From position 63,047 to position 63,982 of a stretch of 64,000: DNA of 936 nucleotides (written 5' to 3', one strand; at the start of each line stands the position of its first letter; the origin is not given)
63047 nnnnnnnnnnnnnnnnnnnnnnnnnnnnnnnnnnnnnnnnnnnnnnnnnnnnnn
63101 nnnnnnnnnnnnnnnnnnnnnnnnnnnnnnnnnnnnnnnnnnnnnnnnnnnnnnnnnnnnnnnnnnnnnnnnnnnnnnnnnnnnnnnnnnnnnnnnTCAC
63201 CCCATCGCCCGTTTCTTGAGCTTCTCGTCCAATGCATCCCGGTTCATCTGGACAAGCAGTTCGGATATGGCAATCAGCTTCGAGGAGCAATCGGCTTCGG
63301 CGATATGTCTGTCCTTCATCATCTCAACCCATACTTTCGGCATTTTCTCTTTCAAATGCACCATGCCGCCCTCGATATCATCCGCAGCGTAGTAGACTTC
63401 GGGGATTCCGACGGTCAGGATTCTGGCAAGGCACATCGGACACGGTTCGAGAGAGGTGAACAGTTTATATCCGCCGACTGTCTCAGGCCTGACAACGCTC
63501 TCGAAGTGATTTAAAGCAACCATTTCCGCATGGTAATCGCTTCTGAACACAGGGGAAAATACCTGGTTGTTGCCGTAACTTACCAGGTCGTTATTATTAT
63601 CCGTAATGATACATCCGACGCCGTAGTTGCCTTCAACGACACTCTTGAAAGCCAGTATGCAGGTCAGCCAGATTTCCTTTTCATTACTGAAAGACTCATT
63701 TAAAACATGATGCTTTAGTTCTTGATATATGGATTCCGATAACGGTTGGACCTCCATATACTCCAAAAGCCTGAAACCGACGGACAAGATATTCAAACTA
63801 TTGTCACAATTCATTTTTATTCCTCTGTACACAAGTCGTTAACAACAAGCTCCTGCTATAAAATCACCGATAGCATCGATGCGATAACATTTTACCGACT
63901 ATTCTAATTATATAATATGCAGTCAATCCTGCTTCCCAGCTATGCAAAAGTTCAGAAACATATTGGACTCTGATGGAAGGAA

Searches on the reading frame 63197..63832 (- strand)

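Call 16: search_protein_families(library=pfam, proteins=[window:63197-63832:-], max_evalue=0.01)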
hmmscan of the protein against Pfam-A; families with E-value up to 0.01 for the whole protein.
window:63197-63832:- (211 aa): 6 families
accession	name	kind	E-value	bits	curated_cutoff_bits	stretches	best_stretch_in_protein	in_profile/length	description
PF00383.29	dCMP_cyt_deam_1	-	7.7e-14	51.9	25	1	65-149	19-101/102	Cytidine and deoxycytidylate deaminase zinc-binding region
PF14437.12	MafB19-deam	-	9e-08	32.6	27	1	70-183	23-131/142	MafB19-like deaminase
PF18750.7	SNAD4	-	0.00096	19.6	27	1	97-140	29-73/130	Secreted Novel AID/APOBEC-like Deaminase 4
PF14439.12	Bd3614-deam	-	0.0028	18.1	38.5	1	77-152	15-92/113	Bd3614-like deaminase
PF18772.7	APOBEC2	-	0.0032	17.9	26.8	1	97-140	47-91/175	APOBEC2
PF18778.7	NAD1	-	0.0069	17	27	0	97-140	47-92/175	Novel AID APOBEC clade 1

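Call 81: search_protein_families(library=ncbifam, proteins=[window:63197-63832:-], max_evalue=0.01)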
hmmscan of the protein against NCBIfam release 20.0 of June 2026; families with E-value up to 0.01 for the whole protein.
window:63197-63832:- (211 aa): 3 families
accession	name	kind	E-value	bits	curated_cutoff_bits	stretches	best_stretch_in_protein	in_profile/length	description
NF008113.2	PRK10860.1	equivalog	9e-08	32.1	150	1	51-157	6-112/165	tRNA adenosine(34) deaminase TadA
NF041025.1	antiphage_deaminase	equivalog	2.3e-07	30.1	400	1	100-148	338-385/437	anti-phage dCTP deaminase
TIGR00326.1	eubact_ribD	equivalog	0.0024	17.1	156.35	1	67-173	16-122/343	bifunctional diaminohydroxyphosphoribosylaminopyrimidine deaminase/5-amino-6-(5-phosphoribosylamino)uracil reductase RibD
